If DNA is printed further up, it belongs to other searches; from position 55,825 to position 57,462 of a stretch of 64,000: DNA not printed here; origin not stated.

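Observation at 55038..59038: NtrC-type two-component system, sigma-54 promoter, and a His-rich membrane GT2 (HpnI-like) gene that convergently overlaps an HpnL/flippase-like gene by 104 bp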

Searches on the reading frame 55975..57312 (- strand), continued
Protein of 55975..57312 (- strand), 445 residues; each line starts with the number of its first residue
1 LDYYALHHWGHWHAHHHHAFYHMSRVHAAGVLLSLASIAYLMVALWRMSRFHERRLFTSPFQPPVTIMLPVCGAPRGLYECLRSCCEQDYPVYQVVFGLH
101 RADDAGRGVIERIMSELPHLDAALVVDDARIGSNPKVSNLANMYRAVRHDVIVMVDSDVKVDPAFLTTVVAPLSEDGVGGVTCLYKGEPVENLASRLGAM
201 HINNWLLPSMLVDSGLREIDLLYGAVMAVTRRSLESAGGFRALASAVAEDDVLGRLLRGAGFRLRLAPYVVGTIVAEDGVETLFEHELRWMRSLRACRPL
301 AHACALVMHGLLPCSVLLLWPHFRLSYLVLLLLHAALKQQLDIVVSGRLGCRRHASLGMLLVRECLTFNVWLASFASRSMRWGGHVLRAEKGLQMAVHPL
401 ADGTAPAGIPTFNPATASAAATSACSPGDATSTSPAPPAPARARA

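Call 31: search_protein_families(library=ncbifam, proteins=[L007:2-658:-, L007:749-1765:+, L007:1758-3197:-, L005:5039-6595:+, L005:6752-7966:+, L005:7963-8808:+, L005:8854-10029:+, L005:10172-10786:+, L005:11297-12355:-, L007:3999-5087:+], max_evalue=0.00001)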
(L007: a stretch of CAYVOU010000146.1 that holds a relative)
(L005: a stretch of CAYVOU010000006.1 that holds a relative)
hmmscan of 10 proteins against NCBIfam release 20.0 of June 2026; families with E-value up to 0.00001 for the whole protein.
L007:2-658:- (219 aa): 12 families
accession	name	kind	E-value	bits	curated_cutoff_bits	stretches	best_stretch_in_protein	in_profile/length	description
NF006764.0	PRK09285.1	equivalog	1.1e-93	314.2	446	1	1-219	1-220/456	adenylosuccinate lyase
TIGR00928.1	purB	equivalog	4.3e-55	187.2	326.2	1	12-218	1-192/436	adenylosuccinate lyase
TIGR02426.1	protocat_pcaB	equivalog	7.7e-19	67.8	355.75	1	93-215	72-194/338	3-carboxy-cis,cis-muconate cycloisomerase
NF006500.1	PRK08937.2-4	subfamily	5.6e-18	65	626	1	76-214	66-201/448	adenylosuccinate lyase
NF052536.2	CoM_syn_XcbD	exception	3.8e-16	58.9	600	1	55-214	49-201/443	3-sulfopropionylcysteine synthase XcbD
NF006554.0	PRK09053.1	equivalog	6.1e-16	58.3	595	1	107-200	95-186/453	3-carboxy-cis,cis-muconate cycloisomerase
NF004631.0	PRK05975.1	equivalog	5.3e-11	42.1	371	1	110-213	96-201/352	3-carboxy-cis,cis-muconate cycloisomerase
NF052556.1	NtrsucLyaStm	equivalog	7e-10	38.3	650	1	99-212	97-210/466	nitrosuccinate lyase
NF009089.0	PRK12425.1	equivalog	1.8e-07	30.3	840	1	117-203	133-220/464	class II fumarate hydratase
TIGR00979.1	fumC_II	equivalog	3.3e-07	29.4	664.75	1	136-198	151-213/458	class II fumarate hydratase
NF005218.0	PRK06705.1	equivalog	1.9e-06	27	883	1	90-197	85-190/502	argininosuccinate lyase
NF008909.0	PRK12273.1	subfamily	3.9e-06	26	510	1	139-199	159-219/474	aspartate ammonia-lyase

L007:749-1765:+ (338 aa): 2 families
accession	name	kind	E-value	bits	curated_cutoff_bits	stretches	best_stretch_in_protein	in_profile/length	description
TIGR02495.1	NrdG2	equivalog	6.1e-07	29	131.15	1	101-231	19-142/193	anaerobic ribonucleoside-triphosphate reductase activating protein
TIGR04337.1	AmmeMemoSam_rS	hypoth_equivalog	9e-07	28.1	220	0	106-154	77-126/349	AmmeMemoRadiSam system radical SAM enzyme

L007:1758-3197:- (479 aa): 18 families
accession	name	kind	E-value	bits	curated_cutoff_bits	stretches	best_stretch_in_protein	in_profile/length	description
TIGR00538.1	hemN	equivalog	1.5e-185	617.4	324.95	1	20-466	3-445/454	oxygen-independent coproporphyrinogen III oxidase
NF006067.1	PRK08208.1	equivalog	4.6e-56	190.6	380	1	68-446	35-401/427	STM4012 family radical SAM protein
TIGR04107.1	rSAM_HutW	equivalog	1.5e-44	152.5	400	1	67-448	38-403/419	heme anaerobic degradation radical SAM methyltransferase ChuW/HutW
TIGR00539.1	hemN_rel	equivalog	8.2e-43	146.9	205.4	1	69-417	1-330/361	radical SAM family heme chaperone HemW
TIGR03994.1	rSAM_HemZ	equivalog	5.5e-38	131.1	321.4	1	67-262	83-277/401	coproporphyrinogen dehydrogenase HemZ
NF006064.0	PRK08207.2-2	equivalog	4.7e-32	111.6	504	1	69-371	145-450/465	coproporphyrinogen III oxidase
NF006385.0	PRK08629.1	equivalog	6.5e-32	110.8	355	1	71-471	55-423/439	coproporphyrinogen III oxidase family protein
NF006061.0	PRK08207.1-4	equivalog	6e-27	94.6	702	1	68-260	173-367/501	coproporphyrinogen III oxidase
NF004567.0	PRK05904.1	equivalog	5.3e-26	91.7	355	1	71-275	9-208/353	coproporphyrinogen III oxidase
NF006060.0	PRK08207.1-3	equivalog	7.6e-26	90.9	653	1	69-259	150-342/477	coproporphyrinogen III oxidase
NF005133.0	PRK06582.1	equivalog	3.1e-25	89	597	1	68-439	11-369/390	coproporphyrinogen III oxidase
NF006066.0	PRK08207.2-5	equivalog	5.1e-22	78.2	1117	1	66-262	188-385/518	coproporphyrinogen III oxidase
NF006059.0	PRK08207.1-1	equivalog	8.9e-20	70.9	1012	1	69-262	172-367/496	coproporphyrinogen III oxidase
NF006062.0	PRK08207.1-5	equivalog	7.1e-17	61.4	1007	1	69-259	149-341/476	coproporphyrinogen III oxidase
NF006063.0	PRK08207.2-1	equivalog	8.5e-17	60.9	1074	1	69-262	193-387/518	coproporphyrinogen III oxidase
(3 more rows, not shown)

L005:5039-6595:+ (518 aa): 86 families (the best 25 are shown)
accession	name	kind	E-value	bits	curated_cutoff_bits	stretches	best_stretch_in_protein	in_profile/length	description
NF004837.0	PRK06187.1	subfamily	3.6e-50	170.7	476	2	165-450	172-476/531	long-chain-fatty-acid--CoA ligase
TIGR01923.1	menE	equivalog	2.9e-45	155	330.15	1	53-434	1-382/442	o-succinylbenzoate--CoA ligase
NF002966.0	PRK03640.1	equivalog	1.9e-43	148.8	556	1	31-435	7-417/483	o-succinylbenzoate--CoA ligase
NF038343.1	ligase_FadD11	exception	2.4e-35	122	950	1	288-444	327-491/585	fatty acid--CoA ligase FadD11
NF005801.1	PRK07656.1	equivalog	3.6e-34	118.3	657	1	31-467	6-474/500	FadD3 family acyl-CoA ligase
TIGR01733.1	AA-adenyl-dom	subfamily_domain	2.3e-32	112.3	317.4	1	53-431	1-409/409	amino acid adenylation domain-containing protein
NF005714.0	PRK07529.1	subfamily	2.9e-32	111.8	632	1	157-433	212-508/640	acyl-CoA synthetase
NF004797.0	PRK06145.1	equivalog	5.5e-32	110.8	850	1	29-466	5-465/499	acyl-CoA synthetase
NF004511.1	PRK05852.1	equivalog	2.1e-31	109.1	650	1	31-467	4-475/505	FadD7 family fatty acid--CoA ligase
NF006181.0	PRK08314.1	subfamily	4.4e-31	107.8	705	2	160-434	201-486/563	long-chain-fatty-acid--CoA ligase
NF005702.0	PRK07514.1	subfamily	8.7e-31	106.8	558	1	36-468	21-472/506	malonyl-CoA synthase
NF004114.0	PRK05605.1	equivalog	9.8e-31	106.7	766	1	157-500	215-567/575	long-chain-fatty-acid--CoA ligase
NF006539.0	PRK09029.1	equivalog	7e-30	104.3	494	1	33-431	10-384/458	o-succinylbenzoate--CoA ligase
NF005307.0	PRK06839.1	equivalog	1.3e-29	103.2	748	1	33-448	9-445/496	o-succinylbenzoate--CoA ligase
NF052269.1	Staph_lig_FadD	equivalog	4.8e-28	97.8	650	1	68-435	50-428/499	long-chain-fatty-acid--CoA ligase FadD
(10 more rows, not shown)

L005:6752-7966:+ (404 aa): 2 families
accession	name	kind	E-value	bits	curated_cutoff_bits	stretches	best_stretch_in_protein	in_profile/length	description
NF045602.2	BstC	equivalog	1.2e-09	38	350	1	282-362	143-222/250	sterol transporter outer membrane protein BstC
TIGR02521.1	type_IV_pilW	equivalog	7.4e-07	29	154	1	314-365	79-130/234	type IV pilus biogenesis/stability protein PilW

L005:7963-8808:+ (281 aa): 205 families (the best 25 are shown)
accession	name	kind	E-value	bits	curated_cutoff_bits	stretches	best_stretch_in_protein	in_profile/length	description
NF006565.0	PRK09072.1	equivalog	1.7e-88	296.6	238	1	1-264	1-261/265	SDR family oxidoreductase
NF005495.0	PRK07109.1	subfamily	4.6e-48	164.2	264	1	6-264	9-271/334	SDR family oxidoreductase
NF005878.0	PRK07825.1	subfamily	4.2e-45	154.2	287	1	2-255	6-251/278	short chain dehydrogenase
NF004825.0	PRK06181.1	equivalog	1.1e-43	149.4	215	1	3-255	4-262/268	SDR family oxidoreductase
NF005806.0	PRK07666.1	equivalog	1.6e-40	138.9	286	1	2-231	4-230/239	3-ketoacyl-ACP reductase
NF006123.0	PRK08267.1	equivalog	1.3e-37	129.5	261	1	7-257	4-257/261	SDR family oxidoreductase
NF004792.0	PRK06139.1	equivalog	1.7e-37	129.2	308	1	2-264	5-270/327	SDR family oxidoreductase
TIGR01963.1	PHB_DH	subfamily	1.5e-36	126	307.05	1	8-209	4-205/255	3-hydroxybutyrate dehydrogenase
NF005881.0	PRK07832.1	equivalog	2.6e-36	125.3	296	1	2-193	6-199/287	SDR family oxidoreductase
NF005672.0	PRK07454.1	equivalog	1.3e-35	122.8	234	1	7-226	8-226/241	SDR family oxidoreductase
NF004526.0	PRK05872.1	subfamily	4.9e-35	121.1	276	1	2-263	7-272/297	short-chain dehydrogenase/reductase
NF009466.0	PRK12826.1-2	subfamily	1.1e-34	120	222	1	7-205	5-207/248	3-oxoacyl-ACP reductase FabG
NF005594.0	PRK07326.1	equivalog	4.7e-34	118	271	1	3-226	4-221/237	SDR family oxidoreductase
NF004778.0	PRK06124.1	equivalog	2.5e-33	115.6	303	1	2-197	8-203/256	SDR family oxidoreductase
NF009468.0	PRK12826.1-4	equivalog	5.5e-33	114.7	318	1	2-192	4-195/256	SDR family oxidoreductase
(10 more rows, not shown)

L005:8854-10029:+ (392 aa): 6 families
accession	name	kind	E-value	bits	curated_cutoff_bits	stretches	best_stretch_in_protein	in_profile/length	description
TIGR03472.1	HpnI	equivalog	8.8e-101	337.4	310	1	3-368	3-366/373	bacteriohopanetetrol glucosamine biosynthesis glycosyltransferase HpnI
TIGR04242.1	nodulat_NodC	equivalog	5.6e-12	45.3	550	1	34-315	41-325/395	chitooligosaccharide synthase NodC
TIGR03937.1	PgaC_IcaA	equivalog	1.1e-10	41.1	422.3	1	12-208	17-201/407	poly-beta-1,6-N-acetyl-D-glucosamine synthase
TIGR03469.1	HpnB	hypoth_equivalog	2.3e-10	40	379.25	1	17-323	16-328/386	hopene-associated glycosyltransferase HpnB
TIGR03111.1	glyc2_xrt_Gpos1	hypoth_equivalog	1.1e-09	37.6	363.95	1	27-160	35-166/439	TIGR03111 family XrtG-associated glycosyltransferase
TIGR03965.1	mycofact_glyco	equivalog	1.1e-07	31.1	280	1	37-242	70-270/467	mycofactocin biosynthesis glycosyltransferase MftF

L005:10172-10786:+ (204 aa): 18 families
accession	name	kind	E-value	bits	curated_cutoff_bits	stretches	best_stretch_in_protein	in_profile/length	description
NF001240.0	PRK00216.1-1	equivalog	6.1e-11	41.9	378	1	61-163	64-168/251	bifunctional demethylmenaquinone methyltransferase/2-methoxy-6-polyprenyl-1,4-benzoquinol methylase UbiE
NF052510.1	methyltran_MpqE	exception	6.9e-11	42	335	1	62-163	48-151/234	methyl-plastoquinone biosynthesis methyltransferase MpqE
NF001241.0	PRK00216.1-2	equivalog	1.6e-10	41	327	1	62-184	53-168/231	demethylmenaquinone methyltransferase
NF041255.1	mycofact_MftM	equivalog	9.2e-10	38.3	200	1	60-155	139-233/289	mycofactocin oligosaccharide methyltransferase MftM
TIGR01934.1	MenG_MenH_UbiE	subfamily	1.9e-09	37.2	158.35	1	61-171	40-149/223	ubiquinone/menaquinone biosynthesis methyltransferase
TIGR02072.1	BioC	equivalog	3.5e-09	36.8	184.95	1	60-162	34-131/244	malonyl-ACP O-methyltransferase BioC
NF047649.1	MTase_UXPK_star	exception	5.1e-08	32.3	460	1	62-161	79-179/283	methyltransferase/UXPK-star double selenoprotein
NF041537.1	ArsM_AhpD_UU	exception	5.4e-08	32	510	1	62-161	78-178/345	arsenite methyltransferase/AhpD domain selenoprotein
NF045667.1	MTase_DVU1556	equivalog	7.1e-08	32.2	155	1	60-161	22-117/213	DVU_1556 family methyltransferase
NF043040.1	corrin_prot_MT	hypoth_equivalog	2.4e-07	30.4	180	1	62-163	43-147/216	corrinoid protein-associated methyltransferase CpaM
NF001244.0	PRK00216.1-5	equivalog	2.9e-07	30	216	1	62-168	50-158/236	bifunctional demethylmenaquinone methyltransferase/2-methoxy-6-polyprenyl-1,4-benzoquinol methylase UbiE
TIGR02469.1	CbiT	equivalog_domain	6e-07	29.8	78.3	1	54-117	11-75/124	precorrin-6Y C5,15-methyltransferase (decarboxylating) subunit CbiT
TIGR02752.1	MenG_heptapren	equivalog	1.4e-06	28.1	419.85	1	62-168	47-154/231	demethylmenaquinone methyltransferase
NF004851.0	PRK06202.1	equivalog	1.8e-06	27.6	243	1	59-145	59-146/237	hypothetical protein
NF001243.0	PRK00216.1-4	equivalog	2e-06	27.3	235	1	62-167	49-155/237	demethylmenaquinone methyltransferase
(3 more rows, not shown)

L005:11297-12355:- (352 aa): 2 families
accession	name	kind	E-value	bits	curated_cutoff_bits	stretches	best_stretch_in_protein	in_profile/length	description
TIGR00341.1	TIGR00341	hypoth_equivalog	9.8e-54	182.8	94.75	1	60-345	39-324/325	TIGR00341 family protein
TIGR00271.1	TIGR00271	domain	3e-37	128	146.5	1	133-306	2-175/175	uncharacterized hydrophobic domain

L007:3999-5087:+ (363 aa): 4 families
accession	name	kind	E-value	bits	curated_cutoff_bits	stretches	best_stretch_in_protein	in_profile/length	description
TIGR03472.1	HpnI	equivalog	9.7e-103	343.8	310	1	3-356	12-363/373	bacteriohopanetetrol glucosamine biosynthesis glycosyltransferase HpnI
TIGR04242.1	nodulat_NodC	equivalog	4.5e-15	55.5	550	1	18-151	34-165/395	chitooligosaccharide synthase NodC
TIGR03937.1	PgaC_IcaA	equivalog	6.4e-13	48.4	422.3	1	3-305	17-313/407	poly-beta-1,6-N-acetyl-D-glucosamine synthase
TIGR03965.1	mycofact_glyco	equivalog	8.4e-10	38.1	280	1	15-239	58-276/467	mycofactocin biosynthesis glycosyltransferase MftF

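Call 32: find_encoding_contigs(protein=P0007, flank=10000, max_places=2)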
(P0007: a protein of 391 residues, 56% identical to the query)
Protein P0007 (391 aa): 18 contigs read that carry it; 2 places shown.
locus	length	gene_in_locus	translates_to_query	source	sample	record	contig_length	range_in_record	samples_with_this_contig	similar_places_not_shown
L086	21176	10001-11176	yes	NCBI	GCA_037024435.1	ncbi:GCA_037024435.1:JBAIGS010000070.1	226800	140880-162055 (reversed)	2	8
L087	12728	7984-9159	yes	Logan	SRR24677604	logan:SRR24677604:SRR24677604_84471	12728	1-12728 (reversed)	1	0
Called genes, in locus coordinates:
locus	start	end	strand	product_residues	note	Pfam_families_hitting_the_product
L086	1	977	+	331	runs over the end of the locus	-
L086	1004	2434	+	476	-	PF00115:COX1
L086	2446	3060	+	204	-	PF02433:FixO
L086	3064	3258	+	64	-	PF05545:FixQ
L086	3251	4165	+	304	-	PF14715:FixP_N, PF00034:Cytochrom_C, PF13442:Cytochrome_CBB3, PF00034:Cytochrom_C, PF13442:Cytochrome_CBB3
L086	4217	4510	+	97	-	-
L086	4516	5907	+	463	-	PF12801:Fer4_5, PF13187:Fer4_9 (faint), PF12838:Fer4_7 (weak), PF13183:Fer4_8 (faint), PF13746:Fer4_18, PF11614:FixG_C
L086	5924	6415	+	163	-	PF05751:FixH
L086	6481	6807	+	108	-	PF13442:Cytochrome_CBB3 (weak), PF00034:Cytochrom_C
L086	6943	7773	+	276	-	PF00520:Ion_trans, PF07885:Ion_trans_2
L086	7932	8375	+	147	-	PF27746:Small_heat_shock_put (weak), PF00011:HSP20, PF17886:ArsA_HSP20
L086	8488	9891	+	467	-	PF04055:Radical_SAM, PF06969:HemN_C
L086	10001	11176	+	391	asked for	PF13506:Glyco_transf_21, PF13641:Glyco_tranf_2_3, PF00535:Glycos_transf_2, PF13632:Glyco_trans_2_3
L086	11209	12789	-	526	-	PF03239:FTR1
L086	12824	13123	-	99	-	PF13473:Cupredoxin_1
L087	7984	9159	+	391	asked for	PF13506:Glyco_transf_21, PF13641:Glyco_tranf_2_3, PF00535:Glycos_transf_2, PF13632:Glyco_trans_2_3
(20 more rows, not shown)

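Call 33: find_encoding_contigs(protein=P0004, flank=10000, max_places=1)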
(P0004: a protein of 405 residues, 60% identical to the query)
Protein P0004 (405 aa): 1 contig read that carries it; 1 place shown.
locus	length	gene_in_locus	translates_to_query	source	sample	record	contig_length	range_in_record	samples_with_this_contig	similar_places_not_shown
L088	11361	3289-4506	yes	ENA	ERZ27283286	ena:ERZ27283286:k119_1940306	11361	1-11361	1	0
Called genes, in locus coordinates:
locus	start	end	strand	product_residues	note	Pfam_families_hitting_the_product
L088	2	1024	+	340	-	?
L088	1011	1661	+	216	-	PF14518:Haem_oxygenas_2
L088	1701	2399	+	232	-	PF21033:RMD1-3 (faint), PF07719:TPR_2 (faint), PF13432:TPR_16 (weak)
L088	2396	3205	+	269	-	PF00106:adh_short, PF08659:KR, PF13561:adh_short_C2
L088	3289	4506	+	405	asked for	PF13506:Glyco_transf_21, PF00535:Glycos_transf_2 (weak), PF13641:Glyco_tranf_2_3, PF13632:Glyco_trans_2_3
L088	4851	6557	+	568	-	PF13432:TPR_16 (weak), PF07719:TPR_2 (weak), PF13424:TPR_12, PF23914:TPR_CcmH_CycH (weak), PF13424:TPR_12, PF00515:TPR_1, PF00685:Sulfotransfer_1, PF13469:Sulfotransfer_3, +10 more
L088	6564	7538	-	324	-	PF00291:PALP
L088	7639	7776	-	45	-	-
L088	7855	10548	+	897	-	PF00690:Cation_ATPase_N, PF00122:E1-E2_ATPase, PF13246:Cation_ATPase, PF00702:Hydrolase, PF00689:Cation_ATPase_C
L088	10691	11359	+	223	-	?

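Call 34: find_encoding_contigs(protein=P0013, flank=10000, max_places=1)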
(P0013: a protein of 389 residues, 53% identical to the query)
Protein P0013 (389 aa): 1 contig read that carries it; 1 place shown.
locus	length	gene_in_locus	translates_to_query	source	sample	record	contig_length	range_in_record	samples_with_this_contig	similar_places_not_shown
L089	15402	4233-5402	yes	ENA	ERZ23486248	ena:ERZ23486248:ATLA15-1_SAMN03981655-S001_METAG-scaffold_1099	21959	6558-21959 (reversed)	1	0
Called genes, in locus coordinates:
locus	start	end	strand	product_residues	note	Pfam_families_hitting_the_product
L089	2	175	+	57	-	?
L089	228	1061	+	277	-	-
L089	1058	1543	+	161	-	-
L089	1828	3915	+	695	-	PF00989:PAS (weak), PF13188:PAS_8 (weak), PF13426:PAS_9, PF00989:PAS (weak), PF13188:PAS_8, PF13426:PAS_9, PF00990:GGDEF, PF00563:EAL, +1 more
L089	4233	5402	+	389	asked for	PF13506:Glyco_transf_21, PF00535:Glycos_transf_2, PF13641:Glyco_tranf_2_3, PF13632:Glyco_trans_2_3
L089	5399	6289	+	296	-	PF04794:YdjC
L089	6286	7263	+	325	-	PF03706:LPG_synthase_TM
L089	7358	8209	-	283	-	PF00924:MS_channel_2nd, PF21082:MS_channel_3rd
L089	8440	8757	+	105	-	-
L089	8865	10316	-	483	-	PF02321:OEP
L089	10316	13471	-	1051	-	PF00873:ACR_tran, PF02355:SecD_SecF_C (weak), PF03176:MMPL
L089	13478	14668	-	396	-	PF25917:BSH_RND, PF25973:BSH_CzcB, PF25876:HH_MFP_RND, PF25878:HH_AAEA_pHBA, PF25885:HH_EMRA, PF25944:Beta-barrel_RND, PF25967:RND-MFP_C, PF25989:YknX_C, +2 more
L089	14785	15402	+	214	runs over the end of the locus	PF00440:TetR_N, PF16859:TetR_C_11 (weak), PF14246:TetR_C_7 (weak)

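Call 52: search_solved_structures(query=A1, max_evalue=0.01)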
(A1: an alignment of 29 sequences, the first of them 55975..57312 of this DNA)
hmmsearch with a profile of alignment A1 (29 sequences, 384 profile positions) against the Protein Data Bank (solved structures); distinct sequences matched with E-value up to 0.01: 17.
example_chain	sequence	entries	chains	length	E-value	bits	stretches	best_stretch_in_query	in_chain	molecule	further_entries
26qf_A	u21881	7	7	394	3.6e-45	157.6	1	8-373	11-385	Ceramide glucosyltransferase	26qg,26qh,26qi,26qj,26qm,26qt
26qs_A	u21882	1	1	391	3.7e-45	157.6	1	8-373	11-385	Ceramide glucosyltransferase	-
6yv7_A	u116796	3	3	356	2.9e-18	69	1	8-253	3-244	Glycosyl transferase, family 2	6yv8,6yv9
6yv7_B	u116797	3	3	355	3.6e-18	68.7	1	9-253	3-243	Glycosyl transferase, family 2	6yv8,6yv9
5hea_A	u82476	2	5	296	1.8e-05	26.9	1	47-160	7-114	Putative glycosyltransferase (GalT1)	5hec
2z87_A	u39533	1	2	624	0.00015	23.9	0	46-156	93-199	Chondroitin synthase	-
2z86_A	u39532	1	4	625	0.00015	23.9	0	46-156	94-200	Chondroitin synthase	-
9b8v_E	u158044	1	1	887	0.00031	22.9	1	115-277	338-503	Cellulose synthase catalytic subunit [UDP-forming]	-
4hg6_A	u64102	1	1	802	0.00032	22.8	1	104-275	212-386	Cellulose Synthase Subunit A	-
4p00_A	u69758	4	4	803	0.00032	22.8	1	104-275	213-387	Cellulose Synthase A subunit | Cellulose Synthase subunit A | Putative cellulose synthase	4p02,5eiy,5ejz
9fmv_A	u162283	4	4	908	0.00033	22.8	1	115-277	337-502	Cellulose synthase catalytic subunit [UDP-forming]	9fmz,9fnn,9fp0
7lby_A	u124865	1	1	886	0.00033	22.8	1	115-277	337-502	Cellulose synthase catalytic subunit [UDP-forming]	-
5ej1_A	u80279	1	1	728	0.00056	22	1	104-275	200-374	Putative cellulose synthase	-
8vh7_A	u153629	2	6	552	0.0016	20.5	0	39-170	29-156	Heparosan synthase B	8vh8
8viw_A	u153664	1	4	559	0.0017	20.4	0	39-170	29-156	Heparosan synthase B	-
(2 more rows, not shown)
